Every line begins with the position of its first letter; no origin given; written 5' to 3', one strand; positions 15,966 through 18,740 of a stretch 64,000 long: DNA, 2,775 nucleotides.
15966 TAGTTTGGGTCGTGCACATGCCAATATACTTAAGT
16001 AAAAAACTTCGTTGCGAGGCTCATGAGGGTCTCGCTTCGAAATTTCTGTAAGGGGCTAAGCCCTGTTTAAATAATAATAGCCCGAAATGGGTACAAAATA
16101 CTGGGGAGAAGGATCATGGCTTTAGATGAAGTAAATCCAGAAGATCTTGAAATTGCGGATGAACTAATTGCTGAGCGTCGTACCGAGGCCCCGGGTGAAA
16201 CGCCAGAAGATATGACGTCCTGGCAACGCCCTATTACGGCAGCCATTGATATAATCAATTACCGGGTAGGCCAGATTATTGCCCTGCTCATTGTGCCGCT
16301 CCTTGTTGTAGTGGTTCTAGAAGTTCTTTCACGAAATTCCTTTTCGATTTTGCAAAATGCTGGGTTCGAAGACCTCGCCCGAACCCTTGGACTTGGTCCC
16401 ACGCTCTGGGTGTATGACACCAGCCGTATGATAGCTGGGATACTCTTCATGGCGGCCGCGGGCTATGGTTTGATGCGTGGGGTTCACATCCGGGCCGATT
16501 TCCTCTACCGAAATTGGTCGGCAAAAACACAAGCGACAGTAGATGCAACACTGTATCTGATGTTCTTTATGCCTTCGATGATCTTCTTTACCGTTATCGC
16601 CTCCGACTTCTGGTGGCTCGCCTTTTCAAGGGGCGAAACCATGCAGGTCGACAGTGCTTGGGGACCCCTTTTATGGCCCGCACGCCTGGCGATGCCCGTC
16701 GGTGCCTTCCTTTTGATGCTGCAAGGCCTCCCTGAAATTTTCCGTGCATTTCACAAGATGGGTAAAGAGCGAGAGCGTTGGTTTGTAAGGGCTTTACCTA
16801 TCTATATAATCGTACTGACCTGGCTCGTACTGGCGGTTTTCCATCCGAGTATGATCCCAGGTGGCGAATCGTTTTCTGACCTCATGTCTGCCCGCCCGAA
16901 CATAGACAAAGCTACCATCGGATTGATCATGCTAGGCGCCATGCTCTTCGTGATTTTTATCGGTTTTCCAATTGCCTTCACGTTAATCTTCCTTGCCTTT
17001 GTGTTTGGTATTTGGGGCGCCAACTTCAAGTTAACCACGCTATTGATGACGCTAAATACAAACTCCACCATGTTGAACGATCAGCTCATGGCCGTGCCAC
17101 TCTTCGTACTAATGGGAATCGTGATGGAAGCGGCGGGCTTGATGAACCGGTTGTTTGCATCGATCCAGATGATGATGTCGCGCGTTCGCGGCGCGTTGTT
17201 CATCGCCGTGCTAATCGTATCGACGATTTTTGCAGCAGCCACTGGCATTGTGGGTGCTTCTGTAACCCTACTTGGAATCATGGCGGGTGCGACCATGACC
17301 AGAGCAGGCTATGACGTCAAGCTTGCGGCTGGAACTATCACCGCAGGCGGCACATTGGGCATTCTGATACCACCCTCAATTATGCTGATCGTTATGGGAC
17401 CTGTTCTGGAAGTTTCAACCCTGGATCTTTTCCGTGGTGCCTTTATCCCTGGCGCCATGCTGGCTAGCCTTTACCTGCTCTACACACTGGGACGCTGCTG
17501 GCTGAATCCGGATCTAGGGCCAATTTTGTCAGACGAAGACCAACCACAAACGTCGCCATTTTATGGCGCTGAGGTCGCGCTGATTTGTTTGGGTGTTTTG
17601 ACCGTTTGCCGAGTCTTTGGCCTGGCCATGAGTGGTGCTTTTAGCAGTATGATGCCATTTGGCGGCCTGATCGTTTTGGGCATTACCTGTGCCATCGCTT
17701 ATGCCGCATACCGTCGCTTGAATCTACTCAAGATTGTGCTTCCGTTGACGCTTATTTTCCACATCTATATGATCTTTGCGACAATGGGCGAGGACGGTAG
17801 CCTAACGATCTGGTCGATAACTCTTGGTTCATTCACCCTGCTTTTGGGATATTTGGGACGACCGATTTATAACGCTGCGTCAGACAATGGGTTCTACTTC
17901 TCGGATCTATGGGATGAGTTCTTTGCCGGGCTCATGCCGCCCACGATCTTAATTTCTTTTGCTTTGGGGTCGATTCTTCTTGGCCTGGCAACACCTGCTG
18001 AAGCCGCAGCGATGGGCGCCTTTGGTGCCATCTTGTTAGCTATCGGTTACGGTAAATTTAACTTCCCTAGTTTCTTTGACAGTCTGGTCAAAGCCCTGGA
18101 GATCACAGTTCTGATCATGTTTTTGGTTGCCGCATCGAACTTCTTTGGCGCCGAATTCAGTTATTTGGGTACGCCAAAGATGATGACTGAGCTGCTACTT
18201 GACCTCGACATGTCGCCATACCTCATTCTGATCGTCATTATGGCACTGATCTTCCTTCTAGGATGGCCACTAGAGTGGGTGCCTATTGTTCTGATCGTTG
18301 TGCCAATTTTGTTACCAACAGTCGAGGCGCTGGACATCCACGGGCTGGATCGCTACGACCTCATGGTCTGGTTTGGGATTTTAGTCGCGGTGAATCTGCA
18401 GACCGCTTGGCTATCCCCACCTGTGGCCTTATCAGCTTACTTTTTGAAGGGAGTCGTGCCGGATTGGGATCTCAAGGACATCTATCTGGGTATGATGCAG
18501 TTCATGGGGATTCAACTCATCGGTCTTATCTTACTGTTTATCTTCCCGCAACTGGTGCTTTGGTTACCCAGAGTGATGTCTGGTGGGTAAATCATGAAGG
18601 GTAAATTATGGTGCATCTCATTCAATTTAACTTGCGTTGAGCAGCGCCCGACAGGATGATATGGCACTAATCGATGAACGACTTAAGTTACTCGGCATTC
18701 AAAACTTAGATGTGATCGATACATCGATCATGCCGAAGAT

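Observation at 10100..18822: Two paralogous GMC-oxidoreductase + TRAP-transporter modules that have decayed reciprocally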

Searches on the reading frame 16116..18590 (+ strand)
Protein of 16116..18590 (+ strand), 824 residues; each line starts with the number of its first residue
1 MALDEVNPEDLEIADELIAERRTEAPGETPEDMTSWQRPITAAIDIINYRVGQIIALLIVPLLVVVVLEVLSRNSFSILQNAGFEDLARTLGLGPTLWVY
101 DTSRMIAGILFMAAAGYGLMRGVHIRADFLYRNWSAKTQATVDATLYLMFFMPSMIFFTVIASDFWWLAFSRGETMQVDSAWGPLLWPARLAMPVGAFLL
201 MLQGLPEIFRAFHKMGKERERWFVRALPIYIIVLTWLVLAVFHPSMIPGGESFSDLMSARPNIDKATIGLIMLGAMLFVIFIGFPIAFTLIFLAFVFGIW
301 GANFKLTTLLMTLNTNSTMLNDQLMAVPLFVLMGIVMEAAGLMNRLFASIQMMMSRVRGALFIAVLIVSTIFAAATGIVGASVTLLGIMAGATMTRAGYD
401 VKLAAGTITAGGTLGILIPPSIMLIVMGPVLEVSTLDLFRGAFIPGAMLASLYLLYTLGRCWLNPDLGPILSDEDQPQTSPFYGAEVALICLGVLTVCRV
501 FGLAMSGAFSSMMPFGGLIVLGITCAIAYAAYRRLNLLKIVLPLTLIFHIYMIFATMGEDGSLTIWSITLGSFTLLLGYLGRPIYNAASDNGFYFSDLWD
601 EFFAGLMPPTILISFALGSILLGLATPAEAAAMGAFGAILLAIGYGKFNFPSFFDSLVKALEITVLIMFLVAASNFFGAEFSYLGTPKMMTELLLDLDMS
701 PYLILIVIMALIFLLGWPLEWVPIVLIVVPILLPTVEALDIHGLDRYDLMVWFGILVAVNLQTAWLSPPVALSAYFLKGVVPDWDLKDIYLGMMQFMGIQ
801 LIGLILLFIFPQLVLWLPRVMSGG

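Call 10: search_protein_families(library=pfam, max_evalue=1, proteins=[window:16116-18587:+])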
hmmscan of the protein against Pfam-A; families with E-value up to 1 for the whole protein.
window:16116-18587:+ (824 aa): 2 families
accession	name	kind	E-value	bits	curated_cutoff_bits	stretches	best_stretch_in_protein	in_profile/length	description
PF06808.19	DctM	-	3.1e-60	204.6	23.8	1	274-813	2-413/413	Tripartite ATP-independent periplasmic transporter, DctM component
PF04290.18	DctQ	-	1.8e-11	44.5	28.3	1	64-212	3-130/132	Tripartite ATP-independent periplasmic transporters, DctQ component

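Call 11: find_encoding_contigs(protein=window:16116-18590:+, flank=10000, max_places=8)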
Protein window:16116-18590:+ (824 aa): 8 contigs read that carry it; 8 places shown.
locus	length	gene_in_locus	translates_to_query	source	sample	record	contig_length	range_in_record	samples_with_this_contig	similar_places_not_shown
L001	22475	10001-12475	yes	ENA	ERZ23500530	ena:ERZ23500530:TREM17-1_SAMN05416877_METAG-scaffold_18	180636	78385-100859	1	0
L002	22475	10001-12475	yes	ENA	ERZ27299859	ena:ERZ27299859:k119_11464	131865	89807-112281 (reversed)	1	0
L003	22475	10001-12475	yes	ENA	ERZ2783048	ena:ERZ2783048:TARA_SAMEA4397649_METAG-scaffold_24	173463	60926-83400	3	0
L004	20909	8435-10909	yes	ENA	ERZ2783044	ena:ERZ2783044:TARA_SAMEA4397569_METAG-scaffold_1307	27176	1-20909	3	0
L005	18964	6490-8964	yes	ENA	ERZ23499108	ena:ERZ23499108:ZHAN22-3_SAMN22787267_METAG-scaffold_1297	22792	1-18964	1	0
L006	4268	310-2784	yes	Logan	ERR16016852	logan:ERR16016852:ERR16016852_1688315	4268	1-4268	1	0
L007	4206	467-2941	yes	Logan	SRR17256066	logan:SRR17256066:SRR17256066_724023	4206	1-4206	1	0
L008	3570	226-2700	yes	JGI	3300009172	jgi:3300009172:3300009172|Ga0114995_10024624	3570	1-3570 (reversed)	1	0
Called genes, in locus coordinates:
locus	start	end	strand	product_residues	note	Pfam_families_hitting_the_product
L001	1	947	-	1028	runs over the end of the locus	PF08448:PAS_4, PF13426:PAS_9 (weak), PF08447:PAS_3 (weak), PF01590:GAF, PF13185:GAF_2, PF08447:PAS_3, PF00990:GGDEF, PF00563:EAL, +1 more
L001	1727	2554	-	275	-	PF09339:HTH_IclR, PF01022:HTH_5 (faint), PF12802:MarR_2 (weak), PF25213:HVO_A0261_N (faint), PF01614:IclR_C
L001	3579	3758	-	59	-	-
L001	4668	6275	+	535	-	PF00732:GMC_oxred_N, PF05199:GMC_oxred_C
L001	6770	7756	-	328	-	PF01699:Na_Ca_ex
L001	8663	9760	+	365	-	PF03480:DctP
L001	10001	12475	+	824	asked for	PF04290:DctQ, PF06808:DctM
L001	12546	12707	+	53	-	PF05199:GMC_oxred_C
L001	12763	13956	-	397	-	PF04303:PrpF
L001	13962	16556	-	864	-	PF00330:Aconitase, PF00694:Aconitase_C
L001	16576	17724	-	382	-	PF00285:Citrate_synt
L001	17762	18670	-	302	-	PF13714:PEP_mutase, PF00463:ICL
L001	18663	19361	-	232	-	PF00392:GntR, PF07729:FCD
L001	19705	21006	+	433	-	PF00285:Citrate_synt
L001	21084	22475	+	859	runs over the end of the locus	PF11791:Aconitase_B_N, PF06434:Aconitase_2_N, PF00330:Aconitase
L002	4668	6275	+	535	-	PF00732:GMC_oxred_N, PF05199:GMC_oxred_C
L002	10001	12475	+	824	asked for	PF04290:DctQ, PF06808:DctM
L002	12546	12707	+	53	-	PF05199:GMC_oxred_C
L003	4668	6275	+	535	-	PF00732:GMC_oxred_N, PF05199:GMC_oxred_C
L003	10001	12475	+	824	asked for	PF04290:DctQ, PF06808:DctM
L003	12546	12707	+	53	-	PF05199:GMC_oxred_C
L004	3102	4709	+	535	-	PF00732:GMC_oxred_N, PF05199:GMC_oxred_C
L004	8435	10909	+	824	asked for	PF04290:DctQ, PF06808:DctM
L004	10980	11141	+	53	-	PF05199:GMC_oxred_C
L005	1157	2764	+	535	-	PF00732:GMC_oxred_N, PF05199:GMC_oxred_C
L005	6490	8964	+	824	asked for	PF04290:DctQ, PF06808:DctM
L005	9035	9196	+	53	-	PF05199:GMC_oxred_C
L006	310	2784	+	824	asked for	PF04290:DctQ, PF06808:DctM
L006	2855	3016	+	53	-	PF05199:GMC_oxred_C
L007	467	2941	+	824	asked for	PF04290:DctQ, PF06808:DctM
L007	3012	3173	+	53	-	PF05199:GMC_oxred_C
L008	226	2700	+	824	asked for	PF04290:DctQ, PF06808:DctM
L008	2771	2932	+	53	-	PF05199:GMC_oxred_C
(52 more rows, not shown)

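Call 16: find_homologous_proteins(query=window:16116-18587:+, max_evalue=1e-20)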
Query window:16116-18587:+ (824 aa): 7954 proteins with E <= 1e-20 among 8000 candidates; the best 120 are listed.
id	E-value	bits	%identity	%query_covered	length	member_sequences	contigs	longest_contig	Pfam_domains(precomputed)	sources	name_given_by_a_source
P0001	0.0e+0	1788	100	100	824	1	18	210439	PF06808.19,PF04290.19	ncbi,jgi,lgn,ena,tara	jgi:TRAP-type mannitol/chloroaromatic compound transport system permease large subunit/TRAP-type man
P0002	0.0e+0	1787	100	100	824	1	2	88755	PF06808.19,PF04290.19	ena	-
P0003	0.0e+0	1786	100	100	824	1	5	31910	PF06808.19,PF04290.19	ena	-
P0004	0.0e+0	1785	100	100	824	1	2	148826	PF06808.19,PF04290.19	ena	-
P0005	0.0e+0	1784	100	100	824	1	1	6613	PF06808.19,PF04290.19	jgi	jgi:TRAP-type mannitol/chloroaromatic compound transport system permease large subunit/TRAP-type man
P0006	0.0e+0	1784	100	100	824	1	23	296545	PF06808.19,PF04290.19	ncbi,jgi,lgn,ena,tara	jgi:TRAP-type mannitol/chloroaromatic compound transport system permease large subunit/TRAP-type man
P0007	0.0e+0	1783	100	100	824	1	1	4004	PF06808.19,PF04290.19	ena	-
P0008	0.0e+0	1783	100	100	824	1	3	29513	PF06808.19,PF04290.19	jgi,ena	-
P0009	0.0e+0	1783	100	100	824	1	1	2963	PF06808.19,PF04290.19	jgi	jgi:TRAP-type mannitol/chloroaromatic compound transport system permease large subunit/TRAP-type man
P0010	0.0e+0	1782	100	100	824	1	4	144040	PF06808.19,PF04290.19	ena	-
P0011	0.0e+0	1782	100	100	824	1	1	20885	PF06808.19,PF04290.19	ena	-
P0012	0.0e+0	1741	97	100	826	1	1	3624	PF06808.19,PF04290.19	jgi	jgi:TRAP-type mannitol/chloroaromatic compound transport system permease large subunit/TRAP-type man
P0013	0.0e+0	1740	97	100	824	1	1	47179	PF06808.19,PF04290.19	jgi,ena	-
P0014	0.0e+0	1739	97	100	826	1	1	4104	PF06808.19,PF04290.19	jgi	jgi:TRAP-type mannitol/chloroaromatic compound transport system permease large subunit/TRAP-type man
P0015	0.0e+0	1739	97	100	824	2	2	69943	PF06808.19,PF04290.19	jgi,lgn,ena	-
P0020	0.0e+0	1711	95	100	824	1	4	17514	PF06808.19,PF04290.19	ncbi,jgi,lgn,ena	jgi:TRAP-type mannitol/chloroaromatic compound transport system permease large subunit/TRAP-type man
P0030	0.0e+0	1676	93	100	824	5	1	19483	PF06808.19,PF04290.19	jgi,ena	-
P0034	0.0e+0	1642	91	100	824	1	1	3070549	PF06808.19,PF04290.19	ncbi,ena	-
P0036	0.0e+0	1634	90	100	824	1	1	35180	PF06808.19,PF04290.19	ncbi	-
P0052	0.0e+0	1579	86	100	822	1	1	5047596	PF06808.19,PF04290.19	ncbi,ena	-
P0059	0.0e+0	1569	86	100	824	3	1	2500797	PF06808.19,PF04290.19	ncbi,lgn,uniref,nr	ncbi:C4-dicarboxylate TRAP transporter large permease protein DctM [Aliiroseovarius pelagivivens]|un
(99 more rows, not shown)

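Call 19: find_encoding_contigs(protein=P0034, flank=10000, max_places=3)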
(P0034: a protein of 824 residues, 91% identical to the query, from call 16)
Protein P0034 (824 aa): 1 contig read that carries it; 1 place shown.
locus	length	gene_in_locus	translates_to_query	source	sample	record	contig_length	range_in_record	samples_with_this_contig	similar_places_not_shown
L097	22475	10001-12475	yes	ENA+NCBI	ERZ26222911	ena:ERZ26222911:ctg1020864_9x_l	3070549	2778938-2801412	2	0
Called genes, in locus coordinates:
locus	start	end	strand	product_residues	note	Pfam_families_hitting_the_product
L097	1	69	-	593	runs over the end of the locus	PF01053:Cys_Met_Meta_PP, PF00266:Aminotran_5 (weak), PF01106:NifU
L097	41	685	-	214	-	PF13417:GST_N_3, PF13409:GST_N_2, PF00043:GST_C (weak)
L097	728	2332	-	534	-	PF00355:Rieske, PF13806:Rieske_2, PF22543:Rieske_4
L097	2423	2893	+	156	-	PF00376:MerR, PF13411:MerR_1, PF09278:MerR-DNA-bind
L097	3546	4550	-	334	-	PF08240:ADH_N, PF16912:Glu_dehyd_C, PF00107:ADH_zinc_N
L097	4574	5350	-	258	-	PF23441:SDR (weak), PF00106:adh_short, PF08659:KR, PF13561:adh_short_C2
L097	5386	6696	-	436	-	PF00815:Histidinol_dh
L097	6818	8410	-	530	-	PF00732:GMC_oxred_N, PF00890:FAD_binding_2 (faint), PF05199:GMC_oxred_C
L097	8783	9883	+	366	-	PF03480:DctP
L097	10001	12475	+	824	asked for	PF04290:DctQ, PF06808:DctM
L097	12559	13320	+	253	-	PF09339:HTH_IclR, PF12802:MarR_2 (weak), PF01614:IclR_C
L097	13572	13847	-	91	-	-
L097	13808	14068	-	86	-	-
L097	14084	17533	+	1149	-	PF00289:Biotin_carb_N, PF02786:CPSase_L_D2, PF07478:Dala_Dala_lig_C, PF02785:Biotin_carb_C, PF00682:HMGL-like, PF02436:PYC_OADA, PF00364:Biotin_lipoyl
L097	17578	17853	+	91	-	PF13478:XdhC_C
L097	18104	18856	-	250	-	PF00106:adh_short, PF08659:KR (weak), PF13561:adh_short_C2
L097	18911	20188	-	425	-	PF00202:Aminotran_3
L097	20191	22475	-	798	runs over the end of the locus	PF01266:DAO, PF16350:FAO_M, PF01571:GCV_T, PF08669:GCV_T_C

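Call 20: find_encoding_contigs(protein=P0015, flank=10000, max_places=3)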
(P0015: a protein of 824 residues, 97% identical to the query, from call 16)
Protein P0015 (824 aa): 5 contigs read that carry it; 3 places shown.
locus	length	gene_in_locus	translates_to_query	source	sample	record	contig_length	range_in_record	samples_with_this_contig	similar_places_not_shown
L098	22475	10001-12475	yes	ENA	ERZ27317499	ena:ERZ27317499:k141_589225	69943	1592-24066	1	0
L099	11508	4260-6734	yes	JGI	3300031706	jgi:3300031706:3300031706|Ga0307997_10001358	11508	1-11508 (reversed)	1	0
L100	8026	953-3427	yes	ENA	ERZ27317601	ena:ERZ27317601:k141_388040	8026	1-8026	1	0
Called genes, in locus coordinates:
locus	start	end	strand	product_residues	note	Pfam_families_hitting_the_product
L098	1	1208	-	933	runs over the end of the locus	?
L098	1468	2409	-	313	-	PF20434:BD-FAE (weak), PF07859:Abhydrolase_3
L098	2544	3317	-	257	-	PF09339:HTH_IclR, PF01022:HTH_5 (faint), PF12802:MarR_2 (weak), PF01614:IclR_C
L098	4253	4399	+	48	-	-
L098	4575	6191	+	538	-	PF00732:GMC_oxred_N, PF05199:GMC_oxred_C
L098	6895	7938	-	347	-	PF01699:Na_Ca_ex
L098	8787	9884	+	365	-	PF03480:DctP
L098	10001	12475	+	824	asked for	PF04290:DctQ, PF06808:DctM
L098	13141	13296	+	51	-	PF00815:Histidinol_dh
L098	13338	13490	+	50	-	PF00815:Histidinol_dh (weak)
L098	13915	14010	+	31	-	-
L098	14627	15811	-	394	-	PF04303:PrpF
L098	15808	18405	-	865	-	PF00330:Aconitase, PF00694:Aconitase_C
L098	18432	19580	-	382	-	PF00285:Citrate_synt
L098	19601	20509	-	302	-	PF13714:PEP_mutase, PF00463:ICL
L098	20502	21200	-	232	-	PF00392:GntR, PF07729:FCD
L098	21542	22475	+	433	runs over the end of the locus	PF00285:Citrate_synt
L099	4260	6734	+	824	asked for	PF04290:DctQ, PF06808:DctM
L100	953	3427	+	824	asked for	PF04290:DctQ, PF06808:DctM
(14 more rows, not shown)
